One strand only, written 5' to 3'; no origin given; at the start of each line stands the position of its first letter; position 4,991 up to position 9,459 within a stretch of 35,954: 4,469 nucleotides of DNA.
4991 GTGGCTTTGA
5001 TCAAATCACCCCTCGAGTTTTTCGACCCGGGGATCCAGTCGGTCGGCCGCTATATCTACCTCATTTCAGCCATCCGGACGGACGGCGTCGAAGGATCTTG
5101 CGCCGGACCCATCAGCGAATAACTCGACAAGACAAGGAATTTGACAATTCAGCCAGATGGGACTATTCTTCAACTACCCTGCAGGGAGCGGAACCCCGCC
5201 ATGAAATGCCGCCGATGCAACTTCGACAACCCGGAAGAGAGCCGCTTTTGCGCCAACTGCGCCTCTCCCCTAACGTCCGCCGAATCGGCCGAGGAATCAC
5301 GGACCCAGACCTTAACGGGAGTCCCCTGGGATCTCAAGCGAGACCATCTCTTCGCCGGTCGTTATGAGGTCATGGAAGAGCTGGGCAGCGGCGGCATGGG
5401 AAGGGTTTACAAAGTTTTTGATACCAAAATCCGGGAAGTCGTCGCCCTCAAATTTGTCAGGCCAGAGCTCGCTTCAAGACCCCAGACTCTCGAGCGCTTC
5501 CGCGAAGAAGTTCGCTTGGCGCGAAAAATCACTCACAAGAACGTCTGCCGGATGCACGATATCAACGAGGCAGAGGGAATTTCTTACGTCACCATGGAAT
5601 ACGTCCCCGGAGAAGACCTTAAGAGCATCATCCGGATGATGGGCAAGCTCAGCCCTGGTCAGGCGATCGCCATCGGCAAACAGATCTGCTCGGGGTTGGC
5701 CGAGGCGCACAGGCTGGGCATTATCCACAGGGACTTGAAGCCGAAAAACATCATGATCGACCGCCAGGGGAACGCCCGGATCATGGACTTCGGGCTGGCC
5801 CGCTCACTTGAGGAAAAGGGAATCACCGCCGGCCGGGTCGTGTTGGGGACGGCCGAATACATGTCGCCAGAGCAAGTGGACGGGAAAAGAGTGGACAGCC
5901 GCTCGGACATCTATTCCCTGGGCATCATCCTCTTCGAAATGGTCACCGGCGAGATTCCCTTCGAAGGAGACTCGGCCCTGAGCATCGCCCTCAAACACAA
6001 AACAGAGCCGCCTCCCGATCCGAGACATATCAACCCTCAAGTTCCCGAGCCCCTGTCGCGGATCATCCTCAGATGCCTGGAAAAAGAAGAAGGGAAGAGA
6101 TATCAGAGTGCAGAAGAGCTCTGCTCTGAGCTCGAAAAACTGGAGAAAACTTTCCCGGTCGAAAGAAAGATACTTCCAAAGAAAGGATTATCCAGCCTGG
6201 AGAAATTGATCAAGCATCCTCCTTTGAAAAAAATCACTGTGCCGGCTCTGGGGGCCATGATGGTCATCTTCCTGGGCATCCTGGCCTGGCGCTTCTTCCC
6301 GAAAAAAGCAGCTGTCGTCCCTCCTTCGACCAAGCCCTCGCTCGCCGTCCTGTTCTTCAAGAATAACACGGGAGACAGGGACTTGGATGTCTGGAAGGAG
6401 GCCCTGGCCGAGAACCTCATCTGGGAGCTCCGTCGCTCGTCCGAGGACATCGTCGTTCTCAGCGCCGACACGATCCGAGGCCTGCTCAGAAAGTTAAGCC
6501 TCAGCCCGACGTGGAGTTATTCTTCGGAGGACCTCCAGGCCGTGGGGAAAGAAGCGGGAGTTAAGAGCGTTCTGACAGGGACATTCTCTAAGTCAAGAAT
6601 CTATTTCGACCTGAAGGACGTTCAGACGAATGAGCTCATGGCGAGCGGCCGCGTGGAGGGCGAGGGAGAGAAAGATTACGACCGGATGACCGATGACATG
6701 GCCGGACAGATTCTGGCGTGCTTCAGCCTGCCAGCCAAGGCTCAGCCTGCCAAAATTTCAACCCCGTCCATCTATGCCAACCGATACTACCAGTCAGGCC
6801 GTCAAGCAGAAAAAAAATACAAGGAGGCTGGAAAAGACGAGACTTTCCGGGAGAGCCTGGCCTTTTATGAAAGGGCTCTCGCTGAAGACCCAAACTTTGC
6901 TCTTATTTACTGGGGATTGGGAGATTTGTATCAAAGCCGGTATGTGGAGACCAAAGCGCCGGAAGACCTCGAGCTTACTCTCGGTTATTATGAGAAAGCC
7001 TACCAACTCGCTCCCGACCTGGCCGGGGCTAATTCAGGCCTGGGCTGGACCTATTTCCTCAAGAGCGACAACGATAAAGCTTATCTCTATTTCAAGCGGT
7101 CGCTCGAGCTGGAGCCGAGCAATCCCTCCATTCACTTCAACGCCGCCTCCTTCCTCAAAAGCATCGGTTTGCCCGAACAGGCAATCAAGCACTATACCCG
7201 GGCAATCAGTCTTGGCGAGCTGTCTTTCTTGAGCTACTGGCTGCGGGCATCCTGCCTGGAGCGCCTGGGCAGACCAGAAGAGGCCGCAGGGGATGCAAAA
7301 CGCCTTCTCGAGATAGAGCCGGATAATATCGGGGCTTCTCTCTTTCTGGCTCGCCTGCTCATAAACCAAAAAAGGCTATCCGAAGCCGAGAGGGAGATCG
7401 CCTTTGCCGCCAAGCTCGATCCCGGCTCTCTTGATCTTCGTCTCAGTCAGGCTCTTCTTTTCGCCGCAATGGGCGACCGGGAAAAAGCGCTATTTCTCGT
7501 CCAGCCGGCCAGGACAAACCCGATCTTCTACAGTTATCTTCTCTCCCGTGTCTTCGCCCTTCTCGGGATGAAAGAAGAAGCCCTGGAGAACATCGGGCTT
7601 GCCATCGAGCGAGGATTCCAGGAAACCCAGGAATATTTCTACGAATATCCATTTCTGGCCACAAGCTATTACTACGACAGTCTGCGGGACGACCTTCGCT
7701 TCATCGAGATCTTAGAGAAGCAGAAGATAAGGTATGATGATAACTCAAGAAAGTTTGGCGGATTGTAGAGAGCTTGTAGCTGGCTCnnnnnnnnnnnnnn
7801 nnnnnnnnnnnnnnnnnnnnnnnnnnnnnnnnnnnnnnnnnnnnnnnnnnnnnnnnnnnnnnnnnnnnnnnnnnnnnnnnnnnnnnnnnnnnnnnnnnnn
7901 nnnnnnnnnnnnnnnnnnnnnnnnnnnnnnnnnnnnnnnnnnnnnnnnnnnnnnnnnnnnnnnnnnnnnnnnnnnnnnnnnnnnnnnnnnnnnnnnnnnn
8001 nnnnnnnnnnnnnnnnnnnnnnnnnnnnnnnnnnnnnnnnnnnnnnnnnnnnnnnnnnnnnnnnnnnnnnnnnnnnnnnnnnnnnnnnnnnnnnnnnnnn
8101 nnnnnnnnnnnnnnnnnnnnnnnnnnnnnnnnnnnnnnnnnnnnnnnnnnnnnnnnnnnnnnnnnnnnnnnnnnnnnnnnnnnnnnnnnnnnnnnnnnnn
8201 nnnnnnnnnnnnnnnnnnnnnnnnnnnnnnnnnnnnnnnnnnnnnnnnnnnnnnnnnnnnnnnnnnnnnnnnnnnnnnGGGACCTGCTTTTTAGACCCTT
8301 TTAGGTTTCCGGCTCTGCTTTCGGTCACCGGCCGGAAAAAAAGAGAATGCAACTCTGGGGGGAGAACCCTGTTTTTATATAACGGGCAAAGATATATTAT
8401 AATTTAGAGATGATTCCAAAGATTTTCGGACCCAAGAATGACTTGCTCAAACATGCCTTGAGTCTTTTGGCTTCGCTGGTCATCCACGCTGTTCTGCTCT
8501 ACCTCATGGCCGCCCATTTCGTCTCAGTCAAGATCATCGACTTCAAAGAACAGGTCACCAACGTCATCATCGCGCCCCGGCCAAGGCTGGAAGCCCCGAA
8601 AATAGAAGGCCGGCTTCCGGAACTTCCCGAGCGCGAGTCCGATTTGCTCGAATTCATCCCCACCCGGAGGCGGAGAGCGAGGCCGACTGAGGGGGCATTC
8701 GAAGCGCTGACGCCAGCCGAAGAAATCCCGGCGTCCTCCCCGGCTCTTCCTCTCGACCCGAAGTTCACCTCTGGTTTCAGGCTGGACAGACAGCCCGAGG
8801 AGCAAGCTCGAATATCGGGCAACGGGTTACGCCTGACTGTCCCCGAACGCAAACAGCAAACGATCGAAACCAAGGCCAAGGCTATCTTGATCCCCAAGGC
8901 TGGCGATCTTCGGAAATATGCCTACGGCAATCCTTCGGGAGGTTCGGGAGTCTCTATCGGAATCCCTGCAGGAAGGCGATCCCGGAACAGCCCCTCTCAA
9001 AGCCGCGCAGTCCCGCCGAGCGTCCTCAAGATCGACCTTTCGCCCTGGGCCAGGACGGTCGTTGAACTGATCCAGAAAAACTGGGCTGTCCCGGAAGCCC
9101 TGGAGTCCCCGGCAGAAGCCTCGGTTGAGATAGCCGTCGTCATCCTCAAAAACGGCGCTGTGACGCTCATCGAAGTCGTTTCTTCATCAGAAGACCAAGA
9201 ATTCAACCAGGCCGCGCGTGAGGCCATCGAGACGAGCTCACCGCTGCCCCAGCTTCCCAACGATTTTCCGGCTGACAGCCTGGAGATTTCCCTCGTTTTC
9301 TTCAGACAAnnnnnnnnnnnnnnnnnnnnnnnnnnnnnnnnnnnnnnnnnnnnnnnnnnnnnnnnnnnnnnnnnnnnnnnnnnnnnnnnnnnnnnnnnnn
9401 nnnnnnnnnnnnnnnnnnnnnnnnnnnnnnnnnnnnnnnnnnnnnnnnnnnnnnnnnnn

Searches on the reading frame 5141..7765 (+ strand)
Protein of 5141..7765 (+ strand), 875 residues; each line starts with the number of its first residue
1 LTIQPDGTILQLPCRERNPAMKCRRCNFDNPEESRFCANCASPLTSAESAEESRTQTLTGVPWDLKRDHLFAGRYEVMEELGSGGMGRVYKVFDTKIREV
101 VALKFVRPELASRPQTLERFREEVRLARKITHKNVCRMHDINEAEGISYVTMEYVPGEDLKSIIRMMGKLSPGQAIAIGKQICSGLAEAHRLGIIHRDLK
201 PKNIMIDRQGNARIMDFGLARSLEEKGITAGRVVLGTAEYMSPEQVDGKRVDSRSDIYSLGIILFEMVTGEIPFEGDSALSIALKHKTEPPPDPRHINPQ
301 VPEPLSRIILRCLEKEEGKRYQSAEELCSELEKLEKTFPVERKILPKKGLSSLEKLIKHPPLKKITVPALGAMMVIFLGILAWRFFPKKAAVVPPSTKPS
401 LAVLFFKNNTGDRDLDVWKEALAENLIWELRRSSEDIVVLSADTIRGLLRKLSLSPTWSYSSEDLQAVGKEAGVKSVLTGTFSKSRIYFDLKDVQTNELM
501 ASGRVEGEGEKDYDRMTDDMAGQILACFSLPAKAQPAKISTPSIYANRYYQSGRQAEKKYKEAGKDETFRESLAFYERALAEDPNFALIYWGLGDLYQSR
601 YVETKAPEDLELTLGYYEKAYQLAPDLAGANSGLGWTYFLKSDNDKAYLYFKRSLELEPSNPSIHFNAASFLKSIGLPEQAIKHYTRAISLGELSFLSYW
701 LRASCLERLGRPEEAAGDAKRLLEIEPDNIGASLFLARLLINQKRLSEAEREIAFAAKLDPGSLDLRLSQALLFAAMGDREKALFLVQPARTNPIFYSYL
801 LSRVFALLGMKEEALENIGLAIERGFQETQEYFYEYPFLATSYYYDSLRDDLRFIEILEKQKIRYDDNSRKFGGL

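Call 68: search_protein_families(library=pfam, proteins=[window:5141-7765:+], max_evalue=0.001)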
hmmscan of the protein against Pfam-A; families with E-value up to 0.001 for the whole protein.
window:5141-7765:+ (875 aa): 18 families
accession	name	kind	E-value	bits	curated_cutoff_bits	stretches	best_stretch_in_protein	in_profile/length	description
PF00069.31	Pkinase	-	3.1e-58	197.7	31.7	1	75-328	1-258/263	Protein kinase domain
PF07714.23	PK_Tyr_Ser-Thr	-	5.2e-38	131.3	23.1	1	77-322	3-250/258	Protein tyrosine and serine/threonine kinase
PF14559.12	TPR_19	-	2.5e-16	60.2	25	1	710-753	5-48/68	Tetratricopeptide repeat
PF00515.34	TPR_1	-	1.3e-13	50.5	27.8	1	632-661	5-34/34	Tetratricopeptide repeat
PF13431.12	TPR_17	-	1.5e-12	47.1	24.4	0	650-682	1-33/34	Tetratricopeptide repeat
PF13181.12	TPR_8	-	3e-12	46.1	25.7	0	633-661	6-34/34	Tetratricopeptide repeat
PF07719.23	TPR_2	-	3.1e-12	46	27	0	698-729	3-34/34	Tetratricopeptide repeat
PF13432.12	TPR_16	-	1.2e-10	42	32.7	1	676-729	11-64/65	Tetratricopeptide repeat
PF13428.12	TPR_14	-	1.7e-10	41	23.5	0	699-739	4-44/44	Tetratricopeptide repeat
PF13414.12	TPR_11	-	5.5e-10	39.2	26.8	1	571-598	12-39/42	TPR repeat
PF01636.29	APH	-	9.3e-10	39.1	23.2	1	79-192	3-110/239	Phosphotransferase enzyme family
PF12895.13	ANAPC3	-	1.2e-08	35.5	27.2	0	699-751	27-77/82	Anaphase-promoting complex, cyclosome, subunit 3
PF03109.22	ABC1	-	1.7e-06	27.8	22.9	1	148-226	143-220/244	ABC1 atypical kinase-like domain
PF13424.12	TPR_12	-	5.1e-06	27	30.1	0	609-657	18-74/77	Tetratricopeptide repeat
PF13176.12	TPR_7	-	7.8e-06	26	27.9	0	666-691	3-28/36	Tetratricopeptide repeat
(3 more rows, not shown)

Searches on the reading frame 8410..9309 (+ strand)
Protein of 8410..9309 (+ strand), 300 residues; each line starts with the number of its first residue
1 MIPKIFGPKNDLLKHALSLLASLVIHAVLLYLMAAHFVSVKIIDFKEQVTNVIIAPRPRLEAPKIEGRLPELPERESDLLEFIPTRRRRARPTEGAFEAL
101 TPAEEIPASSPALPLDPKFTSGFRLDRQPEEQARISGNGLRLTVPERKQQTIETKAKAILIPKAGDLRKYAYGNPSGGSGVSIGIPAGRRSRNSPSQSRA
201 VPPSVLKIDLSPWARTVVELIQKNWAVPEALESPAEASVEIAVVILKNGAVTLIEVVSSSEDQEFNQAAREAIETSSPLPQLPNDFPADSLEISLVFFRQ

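Call 68: search_protein_families(library=pfam, proteins=[window:8410-9309:+], max_evalue=0.001)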
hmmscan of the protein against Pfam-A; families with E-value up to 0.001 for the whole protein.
window:8410-9309:+ (300 aa): 2 families
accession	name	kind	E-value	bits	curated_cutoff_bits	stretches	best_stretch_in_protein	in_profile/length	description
PF13103.11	TonB_2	-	1.5e-14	54.3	22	1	211-287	2-75/85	TonB C terminal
PF03544.19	TonB_C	-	4.1e-07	30.8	24.6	1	230-284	9-63/79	Gram-negative bacterial TonB protein C-terminal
